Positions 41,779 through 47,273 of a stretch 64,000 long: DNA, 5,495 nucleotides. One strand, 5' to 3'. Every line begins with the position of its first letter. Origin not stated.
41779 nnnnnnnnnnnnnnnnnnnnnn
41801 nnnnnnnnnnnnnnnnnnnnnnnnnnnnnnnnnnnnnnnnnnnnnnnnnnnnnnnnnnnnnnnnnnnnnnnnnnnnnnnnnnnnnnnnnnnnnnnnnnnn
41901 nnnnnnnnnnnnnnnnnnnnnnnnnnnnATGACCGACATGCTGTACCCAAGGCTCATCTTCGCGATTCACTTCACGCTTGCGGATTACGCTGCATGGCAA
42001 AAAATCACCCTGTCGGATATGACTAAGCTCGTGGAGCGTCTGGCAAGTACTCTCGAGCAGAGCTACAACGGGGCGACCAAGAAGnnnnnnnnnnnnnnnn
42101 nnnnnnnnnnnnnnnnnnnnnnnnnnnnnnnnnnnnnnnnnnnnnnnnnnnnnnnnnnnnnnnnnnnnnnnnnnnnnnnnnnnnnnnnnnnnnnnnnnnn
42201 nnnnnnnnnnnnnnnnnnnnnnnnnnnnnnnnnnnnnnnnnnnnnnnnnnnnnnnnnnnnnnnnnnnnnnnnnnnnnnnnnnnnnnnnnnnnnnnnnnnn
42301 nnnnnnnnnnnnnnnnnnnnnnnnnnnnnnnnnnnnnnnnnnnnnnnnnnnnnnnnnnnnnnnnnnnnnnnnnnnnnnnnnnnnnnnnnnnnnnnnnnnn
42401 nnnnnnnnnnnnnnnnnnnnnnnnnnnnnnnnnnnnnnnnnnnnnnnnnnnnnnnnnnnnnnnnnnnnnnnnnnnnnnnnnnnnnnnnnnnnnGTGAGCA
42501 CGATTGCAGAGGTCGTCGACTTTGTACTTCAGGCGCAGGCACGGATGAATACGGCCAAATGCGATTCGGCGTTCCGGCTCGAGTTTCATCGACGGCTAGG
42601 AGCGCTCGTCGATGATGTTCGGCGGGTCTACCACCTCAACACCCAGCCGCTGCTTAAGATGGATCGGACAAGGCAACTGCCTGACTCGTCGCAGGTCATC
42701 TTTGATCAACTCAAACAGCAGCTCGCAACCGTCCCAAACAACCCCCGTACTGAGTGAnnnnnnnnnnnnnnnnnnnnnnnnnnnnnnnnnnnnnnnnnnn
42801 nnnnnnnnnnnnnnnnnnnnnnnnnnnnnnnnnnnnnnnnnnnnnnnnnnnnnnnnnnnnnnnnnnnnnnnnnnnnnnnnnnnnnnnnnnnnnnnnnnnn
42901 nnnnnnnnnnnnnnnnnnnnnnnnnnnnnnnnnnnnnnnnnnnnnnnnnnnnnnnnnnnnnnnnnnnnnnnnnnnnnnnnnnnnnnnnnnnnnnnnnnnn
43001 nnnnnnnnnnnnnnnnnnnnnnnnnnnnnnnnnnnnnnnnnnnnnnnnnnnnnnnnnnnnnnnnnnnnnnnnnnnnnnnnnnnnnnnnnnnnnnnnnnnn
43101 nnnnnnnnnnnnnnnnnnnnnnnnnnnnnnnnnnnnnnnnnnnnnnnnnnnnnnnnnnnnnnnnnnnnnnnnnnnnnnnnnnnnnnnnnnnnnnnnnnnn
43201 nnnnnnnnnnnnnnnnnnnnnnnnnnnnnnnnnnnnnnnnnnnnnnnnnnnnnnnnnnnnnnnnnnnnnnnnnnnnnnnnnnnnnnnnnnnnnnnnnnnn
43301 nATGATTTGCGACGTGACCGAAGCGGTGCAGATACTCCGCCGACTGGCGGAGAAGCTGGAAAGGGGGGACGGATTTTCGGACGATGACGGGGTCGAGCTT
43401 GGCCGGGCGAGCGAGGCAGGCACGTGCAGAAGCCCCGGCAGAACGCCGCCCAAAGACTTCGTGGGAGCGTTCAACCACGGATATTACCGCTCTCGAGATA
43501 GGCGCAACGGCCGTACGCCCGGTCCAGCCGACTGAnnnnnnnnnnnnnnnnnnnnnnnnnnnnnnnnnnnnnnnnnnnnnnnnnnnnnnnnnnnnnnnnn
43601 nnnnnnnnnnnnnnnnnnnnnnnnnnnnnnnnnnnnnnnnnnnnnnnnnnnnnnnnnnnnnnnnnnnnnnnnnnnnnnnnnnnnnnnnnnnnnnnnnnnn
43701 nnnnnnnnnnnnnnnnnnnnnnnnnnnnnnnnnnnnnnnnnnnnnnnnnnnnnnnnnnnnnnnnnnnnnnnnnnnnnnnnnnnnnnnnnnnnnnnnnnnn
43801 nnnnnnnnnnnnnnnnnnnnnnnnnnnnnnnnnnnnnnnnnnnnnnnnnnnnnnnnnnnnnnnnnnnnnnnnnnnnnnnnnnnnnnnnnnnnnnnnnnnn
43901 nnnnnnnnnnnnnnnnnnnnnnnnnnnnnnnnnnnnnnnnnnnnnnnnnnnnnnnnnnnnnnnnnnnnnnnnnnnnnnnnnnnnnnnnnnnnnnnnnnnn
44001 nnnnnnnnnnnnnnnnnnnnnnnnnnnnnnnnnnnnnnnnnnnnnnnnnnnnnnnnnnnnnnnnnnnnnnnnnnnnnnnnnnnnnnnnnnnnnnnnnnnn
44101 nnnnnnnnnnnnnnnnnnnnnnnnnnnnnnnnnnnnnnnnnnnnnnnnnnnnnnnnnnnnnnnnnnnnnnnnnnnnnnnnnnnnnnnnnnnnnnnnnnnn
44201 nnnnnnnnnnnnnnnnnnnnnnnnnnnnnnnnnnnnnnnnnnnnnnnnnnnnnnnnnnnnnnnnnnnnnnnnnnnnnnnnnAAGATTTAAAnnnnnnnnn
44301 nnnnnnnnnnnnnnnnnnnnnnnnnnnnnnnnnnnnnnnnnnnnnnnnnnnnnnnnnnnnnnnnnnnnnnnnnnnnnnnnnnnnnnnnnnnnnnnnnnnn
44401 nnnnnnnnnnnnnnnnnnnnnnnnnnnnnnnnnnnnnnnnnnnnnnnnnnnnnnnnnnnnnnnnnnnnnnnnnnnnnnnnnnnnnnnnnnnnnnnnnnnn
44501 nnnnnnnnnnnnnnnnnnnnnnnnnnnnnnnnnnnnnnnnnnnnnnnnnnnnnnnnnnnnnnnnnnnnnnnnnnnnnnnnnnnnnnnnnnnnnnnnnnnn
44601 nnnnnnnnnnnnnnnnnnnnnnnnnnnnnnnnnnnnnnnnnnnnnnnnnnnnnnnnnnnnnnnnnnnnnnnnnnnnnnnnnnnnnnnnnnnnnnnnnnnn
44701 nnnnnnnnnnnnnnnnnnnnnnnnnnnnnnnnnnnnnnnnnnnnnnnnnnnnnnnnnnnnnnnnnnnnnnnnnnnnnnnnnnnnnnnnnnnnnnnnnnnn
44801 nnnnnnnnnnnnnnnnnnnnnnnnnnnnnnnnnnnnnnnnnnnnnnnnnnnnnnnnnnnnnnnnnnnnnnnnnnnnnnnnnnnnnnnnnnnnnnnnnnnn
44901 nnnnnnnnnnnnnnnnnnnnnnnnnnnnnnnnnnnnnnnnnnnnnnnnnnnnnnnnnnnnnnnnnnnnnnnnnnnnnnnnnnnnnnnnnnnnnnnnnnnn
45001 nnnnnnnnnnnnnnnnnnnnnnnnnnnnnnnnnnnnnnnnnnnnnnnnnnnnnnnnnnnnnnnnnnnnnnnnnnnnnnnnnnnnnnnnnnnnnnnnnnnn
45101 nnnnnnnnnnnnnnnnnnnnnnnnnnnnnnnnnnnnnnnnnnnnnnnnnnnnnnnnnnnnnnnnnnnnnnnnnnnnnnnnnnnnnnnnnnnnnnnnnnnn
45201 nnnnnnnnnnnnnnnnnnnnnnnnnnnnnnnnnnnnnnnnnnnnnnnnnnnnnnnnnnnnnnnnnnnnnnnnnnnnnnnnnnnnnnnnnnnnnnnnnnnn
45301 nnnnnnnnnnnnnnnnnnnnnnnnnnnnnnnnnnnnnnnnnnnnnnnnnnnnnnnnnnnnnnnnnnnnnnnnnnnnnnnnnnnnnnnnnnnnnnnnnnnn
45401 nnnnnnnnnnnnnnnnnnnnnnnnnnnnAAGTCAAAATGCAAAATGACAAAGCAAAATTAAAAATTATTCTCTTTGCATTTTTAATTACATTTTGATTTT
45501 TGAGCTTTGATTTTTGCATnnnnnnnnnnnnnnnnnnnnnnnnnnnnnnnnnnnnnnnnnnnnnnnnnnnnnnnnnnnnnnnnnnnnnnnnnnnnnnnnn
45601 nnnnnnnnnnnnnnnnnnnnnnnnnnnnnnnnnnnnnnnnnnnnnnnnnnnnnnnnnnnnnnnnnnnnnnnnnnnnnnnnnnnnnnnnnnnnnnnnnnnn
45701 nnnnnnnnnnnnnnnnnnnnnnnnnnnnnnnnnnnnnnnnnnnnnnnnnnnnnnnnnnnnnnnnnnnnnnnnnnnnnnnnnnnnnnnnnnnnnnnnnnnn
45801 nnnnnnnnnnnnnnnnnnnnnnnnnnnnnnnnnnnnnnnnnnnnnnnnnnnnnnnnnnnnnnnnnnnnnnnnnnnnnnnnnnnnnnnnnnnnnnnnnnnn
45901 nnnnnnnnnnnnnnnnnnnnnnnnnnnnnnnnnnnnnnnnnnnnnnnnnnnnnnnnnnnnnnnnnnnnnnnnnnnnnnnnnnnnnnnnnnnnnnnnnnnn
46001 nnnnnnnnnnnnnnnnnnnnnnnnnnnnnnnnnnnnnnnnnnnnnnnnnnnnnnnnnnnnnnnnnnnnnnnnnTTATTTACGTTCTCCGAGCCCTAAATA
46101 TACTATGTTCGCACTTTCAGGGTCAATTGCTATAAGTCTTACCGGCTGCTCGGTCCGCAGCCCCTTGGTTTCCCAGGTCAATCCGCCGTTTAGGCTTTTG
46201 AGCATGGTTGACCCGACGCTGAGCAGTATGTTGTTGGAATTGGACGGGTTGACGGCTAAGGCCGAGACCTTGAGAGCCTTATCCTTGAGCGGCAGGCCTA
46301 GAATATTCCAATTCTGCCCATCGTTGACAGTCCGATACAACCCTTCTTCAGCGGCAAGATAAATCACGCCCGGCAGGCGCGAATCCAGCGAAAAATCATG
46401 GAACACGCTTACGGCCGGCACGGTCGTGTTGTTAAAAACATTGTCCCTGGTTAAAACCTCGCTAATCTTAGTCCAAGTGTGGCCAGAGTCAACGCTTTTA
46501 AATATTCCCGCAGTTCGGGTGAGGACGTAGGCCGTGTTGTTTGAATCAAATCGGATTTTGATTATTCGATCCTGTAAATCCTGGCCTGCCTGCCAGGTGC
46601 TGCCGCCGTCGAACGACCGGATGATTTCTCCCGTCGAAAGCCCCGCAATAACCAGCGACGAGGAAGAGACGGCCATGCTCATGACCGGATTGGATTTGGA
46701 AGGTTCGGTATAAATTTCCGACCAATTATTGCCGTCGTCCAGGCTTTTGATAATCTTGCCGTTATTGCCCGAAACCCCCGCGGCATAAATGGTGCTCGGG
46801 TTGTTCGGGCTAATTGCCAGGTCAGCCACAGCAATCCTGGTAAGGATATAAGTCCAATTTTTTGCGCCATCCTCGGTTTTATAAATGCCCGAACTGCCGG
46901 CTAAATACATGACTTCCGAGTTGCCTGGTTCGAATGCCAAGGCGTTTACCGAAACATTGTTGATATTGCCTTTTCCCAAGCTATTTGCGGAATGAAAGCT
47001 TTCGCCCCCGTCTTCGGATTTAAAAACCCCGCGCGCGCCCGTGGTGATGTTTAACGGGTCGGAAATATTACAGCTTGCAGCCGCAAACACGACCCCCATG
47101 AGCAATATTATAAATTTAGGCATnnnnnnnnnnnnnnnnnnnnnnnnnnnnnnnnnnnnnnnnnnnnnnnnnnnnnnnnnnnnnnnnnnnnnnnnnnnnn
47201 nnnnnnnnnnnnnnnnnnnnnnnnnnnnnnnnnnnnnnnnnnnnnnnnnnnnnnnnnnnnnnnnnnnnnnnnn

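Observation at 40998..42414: Patatin-like phospholipase plus a coupled 163-aa partner as cargo of the island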

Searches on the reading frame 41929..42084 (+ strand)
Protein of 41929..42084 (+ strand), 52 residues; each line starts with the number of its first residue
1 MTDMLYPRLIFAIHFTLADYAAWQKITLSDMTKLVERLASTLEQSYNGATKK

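Call 49: search_solved_structures(query=A3, max_evalue=10, show_alignments=3)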
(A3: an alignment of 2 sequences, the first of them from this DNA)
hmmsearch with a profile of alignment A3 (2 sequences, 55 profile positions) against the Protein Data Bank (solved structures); distinct sequences matched with E-value up to 10: 14.
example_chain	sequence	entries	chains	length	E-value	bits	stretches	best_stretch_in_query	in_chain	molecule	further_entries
5chh_A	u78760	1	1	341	0.18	14.9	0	6-34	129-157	AraC family transcriptional regulator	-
9heu_x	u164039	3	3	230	0.19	14.9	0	34-46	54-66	BAG family molecular chaperone regulator 1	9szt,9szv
2rhf_A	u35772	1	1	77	0.24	14.5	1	10-34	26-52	DNA helicase RecQ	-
2hy6_A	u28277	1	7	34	0.28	14.3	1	35-50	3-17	General control protein GCN4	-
1zav_U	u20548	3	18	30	0.57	13.3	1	22-40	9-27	50S ribosomal protein L7/L12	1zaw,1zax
2btd_A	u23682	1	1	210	0.59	13.3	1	21-42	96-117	PTS-DEPENDENT DIHYDROXYACETONE KINASE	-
3pnl_B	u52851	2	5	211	0.59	13.3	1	21-42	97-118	PTS-dependent dihydroxyacetone kinase, ADP-binding subunit dhaL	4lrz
1dd3_C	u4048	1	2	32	0.62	13.2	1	22-40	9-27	50S RIBOSOMAL PROTEIN L7/L12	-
5ukh_A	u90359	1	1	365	0.77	12.9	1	16-34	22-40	Uncharacterized protein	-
8oh7_A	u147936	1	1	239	0.79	12.9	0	29-46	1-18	Designed Armadillo repeat protein with four internal modules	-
7qnp_AAA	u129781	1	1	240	0.81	12.8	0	29-46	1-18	Designed Armadillo Repeat Protein N(A4)M4C(AII)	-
1dd4_C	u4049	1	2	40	0.86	12.8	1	22-40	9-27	50S RIBOSOMAL PROTEIN L7/L12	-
3cwb_A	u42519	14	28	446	1.2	12.3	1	30-52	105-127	MITOCHONDRIAL UBIQUINOL-CYTOCHROME-C REDUCTASE COMPLEX CORE PROTEIN I | UBIQUINOL-CYTOCHROME-C REDUCTASE COMPLEX CORE PROTEIN I, MITOCHONDRIAL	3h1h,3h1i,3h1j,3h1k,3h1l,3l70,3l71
7bqs_A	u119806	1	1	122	7.4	9.8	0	32-54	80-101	Nomur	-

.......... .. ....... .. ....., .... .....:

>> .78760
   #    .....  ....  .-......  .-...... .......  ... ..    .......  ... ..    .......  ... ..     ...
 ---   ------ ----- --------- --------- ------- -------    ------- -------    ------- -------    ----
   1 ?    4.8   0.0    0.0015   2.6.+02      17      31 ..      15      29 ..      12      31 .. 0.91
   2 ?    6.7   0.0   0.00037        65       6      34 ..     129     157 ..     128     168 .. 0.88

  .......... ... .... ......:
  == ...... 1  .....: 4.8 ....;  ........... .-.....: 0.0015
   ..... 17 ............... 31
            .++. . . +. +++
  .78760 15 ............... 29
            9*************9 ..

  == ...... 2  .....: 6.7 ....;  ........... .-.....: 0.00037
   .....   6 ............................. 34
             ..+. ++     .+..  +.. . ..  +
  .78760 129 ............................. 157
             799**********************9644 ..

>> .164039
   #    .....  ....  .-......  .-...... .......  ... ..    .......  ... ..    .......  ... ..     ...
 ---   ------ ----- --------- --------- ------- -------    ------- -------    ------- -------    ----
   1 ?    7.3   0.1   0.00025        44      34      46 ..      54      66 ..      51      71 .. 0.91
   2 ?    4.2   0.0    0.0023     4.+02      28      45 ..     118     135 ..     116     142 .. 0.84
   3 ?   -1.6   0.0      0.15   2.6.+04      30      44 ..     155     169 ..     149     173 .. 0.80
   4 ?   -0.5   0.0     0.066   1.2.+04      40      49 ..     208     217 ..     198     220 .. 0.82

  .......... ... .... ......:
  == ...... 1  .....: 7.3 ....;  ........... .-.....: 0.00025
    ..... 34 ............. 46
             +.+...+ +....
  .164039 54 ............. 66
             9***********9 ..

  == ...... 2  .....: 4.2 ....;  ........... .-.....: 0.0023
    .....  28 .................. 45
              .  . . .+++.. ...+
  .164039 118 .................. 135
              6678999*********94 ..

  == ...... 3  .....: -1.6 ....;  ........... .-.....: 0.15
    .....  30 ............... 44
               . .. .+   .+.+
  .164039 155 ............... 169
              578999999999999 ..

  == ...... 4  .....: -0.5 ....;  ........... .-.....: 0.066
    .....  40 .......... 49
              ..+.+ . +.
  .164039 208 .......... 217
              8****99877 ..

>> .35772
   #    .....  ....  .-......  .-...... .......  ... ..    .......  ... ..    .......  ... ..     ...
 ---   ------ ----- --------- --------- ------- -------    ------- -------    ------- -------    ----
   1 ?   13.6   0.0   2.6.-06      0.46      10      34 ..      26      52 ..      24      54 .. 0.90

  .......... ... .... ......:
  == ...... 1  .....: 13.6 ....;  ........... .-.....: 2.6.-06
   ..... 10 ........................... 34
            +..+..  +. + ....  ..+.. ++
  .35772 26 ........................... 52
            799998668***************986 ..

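Call 50: search_protein_families(library=pfam, proteins=[window:41929-42084:+], max_evalue=10)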
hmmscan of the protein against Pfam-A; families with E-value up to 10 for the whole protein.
seq(52 aa): 1 family
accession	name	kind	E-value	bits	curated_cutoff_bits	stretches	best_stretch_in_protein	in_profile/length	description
PF19506.4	DUF6040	-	0.098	12.5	23.4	1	6-47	75-115/233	Family of unknown function (DUF6040)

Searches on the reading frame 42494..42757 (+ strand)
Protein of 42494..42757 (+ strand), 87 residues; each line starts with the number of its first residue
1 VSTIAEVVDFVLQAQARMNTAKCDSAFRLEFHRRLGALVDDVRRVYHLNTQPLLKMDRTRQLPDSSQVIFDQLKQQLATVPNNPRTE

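Call 3: search_protein_families(library=pfam, proteins=[window:42494-42757:+], max_evalue=1)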
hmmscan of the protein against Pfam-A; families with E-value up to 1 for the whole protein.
window:42494-42757:+ (87 aa): 0 families

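Call 6: search_protein_families(library=padloc, proteins=[window:42494-42757:+], max_evalue=1)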
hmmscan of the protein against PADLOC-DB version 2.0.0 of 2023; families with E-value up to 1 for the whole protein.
window:42494-42757:+ (87 aa): 1 family
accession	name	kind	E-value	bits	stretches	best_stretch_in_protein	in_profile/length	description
PDLC02947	RT_IV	-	0.021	12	1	12-66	272-326/386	-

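Call 7: search_protein_families(library=phrogs, proteins=[window:42494-42757:+], max_evalue=1)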
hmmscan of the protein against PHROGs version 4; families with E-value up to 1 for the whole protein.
window:42494-42757:+ (87 aa): 1 family
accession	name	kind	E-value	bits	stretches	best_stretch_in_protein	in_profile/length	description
phrog_16300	-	moron, auxiliary metabolic gene and host takeover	0.24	12.8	1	7-54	50-93/115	photosystem II D2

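Call 8: search_protein_families(library=ncbifam, proteins=[window:42494-42757:+], max_evalue=1)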
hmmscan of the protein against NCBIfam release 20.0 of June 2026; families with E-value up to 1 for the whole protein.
window:42494-42757:+ (87 aa): 1 family
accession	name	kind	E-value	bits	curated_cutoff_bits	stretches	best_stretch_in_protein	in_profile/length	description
NF051898.1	MBSP1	equivalog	0.12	11.8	320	1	3-81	89-169/289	biosurfactant protein 1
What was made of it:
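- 42494..42757 (+): p87: orphan 87-aa ORF (GTG start, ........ ribosome-binding site), last gene of the patatin transcription unit; terminator hairpin at 42743-42773 with a U-tract. No family hits (calls 3, 6-8).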

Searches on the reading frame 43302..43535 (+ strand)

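Call 3: search_protein_families(library=pfam, proteins=[window:43302-43535:+], max_evalue=1)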
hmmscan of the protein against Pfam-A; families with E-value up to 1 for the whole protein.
window:43302-43535:+ (77 aa): 0 families

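Call 6: search_protein_families(library=padloc, proteins=[window:43302-43535:+], max_evalue=1)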
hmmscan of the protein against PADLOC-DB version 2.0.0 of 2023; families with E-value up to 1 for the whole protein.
window:43302-43535:+ (77 aa): 0 families

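Call 7: search_protein_families(library=phrogs, proteins=[window:43302-43535:+], max_evalue=1)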
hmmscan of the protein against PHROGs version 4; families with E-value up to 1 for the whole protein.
window:43302-43535:+ (77 aa): 2 families
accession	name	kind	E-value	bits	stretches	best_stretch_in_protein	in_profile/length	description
phrog_13975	-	unknown function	0.15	13.4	1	5-56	100-148/229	-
phrog_414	-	DNA, RNA and nucleotide metabolism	0.69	9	1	36-69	227-260/816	RNA polymerase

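Call 8: search_protein_families(library=ncbifam, proteins=[window:43302-43535:+], max_evalue=1)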
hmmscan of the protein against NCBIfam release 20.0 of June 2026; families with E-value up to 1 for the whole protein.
window:43302-43535:+ (77 aa): 1 family
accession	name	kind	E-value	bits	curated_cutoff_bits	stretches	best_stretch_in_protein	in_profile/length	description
TIGR04354.1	amphi-Trp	subfamily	0.11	12.8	31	1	4-23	8-27/67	amphi-Trp domain-containing protein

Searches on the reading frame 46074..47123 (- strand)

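Call 93: search_protein_families(library=pfam, proteins=[window:46074-47123:-], max_evalue=0.001)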
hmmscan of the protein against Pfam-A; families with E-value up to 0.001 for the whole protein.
window:46074-47123:- (349 aa): 3 families
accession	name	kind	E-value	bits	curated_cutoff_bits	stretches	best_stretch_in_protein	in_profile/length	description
PF15902.12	Sortilin-Vps10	-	8e-18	64.9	33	2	33-139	3-114/446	Sortilin, neurotensin receptor 3,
PF14870.12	PSII_BNR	-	5.8e-13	49.2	27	0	268-337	5-72/303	Photosynthesis system II assembly factor YCF48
PF02012.26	BNR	-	4e-06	26.4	27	0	169-178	2-11/12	BNR/Asp-box repeat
